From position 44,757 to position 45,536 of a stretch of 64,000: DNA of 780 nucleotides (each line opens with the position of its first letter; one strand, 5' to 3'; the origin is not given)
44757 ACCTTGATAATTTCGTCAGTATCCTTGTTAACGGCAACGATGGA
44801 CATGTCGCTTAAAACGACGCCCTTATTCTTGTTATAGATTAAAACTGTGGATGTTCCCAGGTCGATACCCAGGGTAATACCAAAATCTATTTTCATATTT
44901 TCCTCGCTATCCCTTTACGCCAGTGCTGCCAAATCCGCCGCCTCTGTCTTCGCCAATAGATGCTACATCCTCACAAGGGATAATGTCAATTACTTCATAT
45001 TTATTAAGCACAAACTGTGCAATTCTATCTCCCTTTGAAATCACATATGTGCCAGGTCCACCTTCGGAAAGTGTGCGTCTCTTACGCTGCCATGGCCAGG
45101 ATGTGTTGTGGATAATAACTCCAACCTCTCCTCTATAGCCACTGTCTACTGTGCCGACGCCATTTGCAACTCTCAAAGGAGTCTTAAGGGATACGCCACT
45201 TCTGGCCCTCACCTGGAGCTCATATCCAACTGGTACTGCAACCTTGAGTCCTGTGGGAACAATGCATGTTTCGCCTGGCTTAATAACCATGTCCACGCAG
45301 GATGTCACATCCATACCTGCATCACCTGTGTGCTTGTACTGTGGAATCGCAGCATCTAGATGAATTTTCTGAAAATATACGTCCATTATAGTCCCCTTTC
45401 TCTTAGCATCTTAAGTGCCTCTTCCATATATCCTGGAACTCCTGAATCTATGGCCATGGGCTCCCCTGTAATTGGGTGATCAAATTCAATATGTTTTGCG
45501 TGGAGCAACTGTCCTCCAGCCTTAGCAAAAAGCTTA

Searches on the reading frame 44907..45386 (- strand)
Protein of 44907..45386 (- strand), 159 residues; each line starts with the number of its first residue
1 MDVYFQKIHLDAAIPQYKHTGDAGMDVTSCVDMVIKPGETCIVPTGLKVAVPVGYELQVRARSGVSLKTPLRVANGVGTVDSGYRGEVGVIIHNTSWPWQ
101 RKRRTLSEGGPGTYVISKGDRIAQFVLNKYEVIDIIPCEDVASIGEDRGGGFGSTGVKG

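Call 30: find_encoding_contigs(protein=window:44907-45386:-, flank=10000, max_places=3)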
Protein window:44907-45386:- (159 aa): 8 contigs read that carry it; 3 places shown.
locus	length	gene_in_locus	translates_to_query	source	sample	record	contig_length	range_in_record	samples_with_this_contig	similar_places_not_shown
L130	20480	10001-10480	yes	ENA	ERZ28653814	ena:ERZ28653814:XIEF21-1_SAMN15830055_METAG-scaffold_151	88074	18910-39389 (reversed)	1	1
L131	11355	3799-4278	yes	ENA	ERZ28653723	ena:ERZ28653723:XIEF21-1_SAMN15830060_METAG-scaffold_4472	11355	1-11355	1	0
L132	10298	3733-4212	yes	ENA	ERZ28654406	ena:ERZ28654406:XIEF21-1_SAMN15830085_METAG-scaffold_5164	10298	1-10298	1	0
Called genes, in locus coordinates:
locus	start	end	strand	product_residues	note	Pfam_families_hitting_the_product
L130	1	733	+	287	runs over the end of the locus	-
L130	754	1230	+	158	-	PF25919:BSH_CusB (faint), PF25917:BSH_RND (weak), PF25973:BSH_CzcB (faint), PF25997:BSH_YhbJ (faint), PF00364:Biotin_lipoyl, PF25984:BSH_YknX (faint)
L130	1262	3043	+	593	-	PF00682:HMGL-like, PF02436:PYC_OADA, PF25919:BSH_CusB (faint), PF25917:BSH_RND (weak), PF00364:Biotin_lipoyl, PF25973:BSH_CzcB (faint), PF25984:BSH_YknX (faint)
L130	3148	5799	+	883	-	PF17854:FtsK_alpha, PF01580:FtsK_SpoIIIE, PF09397:FtsK_gamma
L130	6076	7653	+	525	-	PF12072:RNase_Y_N, PF00013:KH_1 (weak), PF22891:KH_PNO1_2nd (weak), PF08668:HDOD (faint), PF01966:HD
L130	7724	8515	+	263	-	PF00149:Metallophos, PF13277:YmdB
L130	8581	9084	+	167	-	PF01252:Peptidase_A8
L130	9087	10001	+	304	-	PF01479:S4, PF00849:PseudoU_synth_2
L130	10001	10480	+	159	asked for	PF00692:dUTPase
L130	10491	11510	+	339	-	PF06723:MreB_Mbl, PF00022:Actin, PF00012:HSP70, PF11104:PilM_2 (faint), PF14450:FtsA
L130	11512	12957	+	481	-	PF17767:NAPRTase_N, PF02749:QRPTase_N (faint), PF04095:NAPRTase (faint), PF17956:NAPRTase_C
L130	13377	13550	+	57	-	-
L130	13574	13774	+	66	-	-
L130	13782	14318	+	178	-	-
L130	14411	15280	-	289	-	PF01551:Peptidase_M23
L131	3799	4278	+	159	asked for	PF00692:dUTPase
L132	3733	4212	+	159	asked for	PF00692:dUTPase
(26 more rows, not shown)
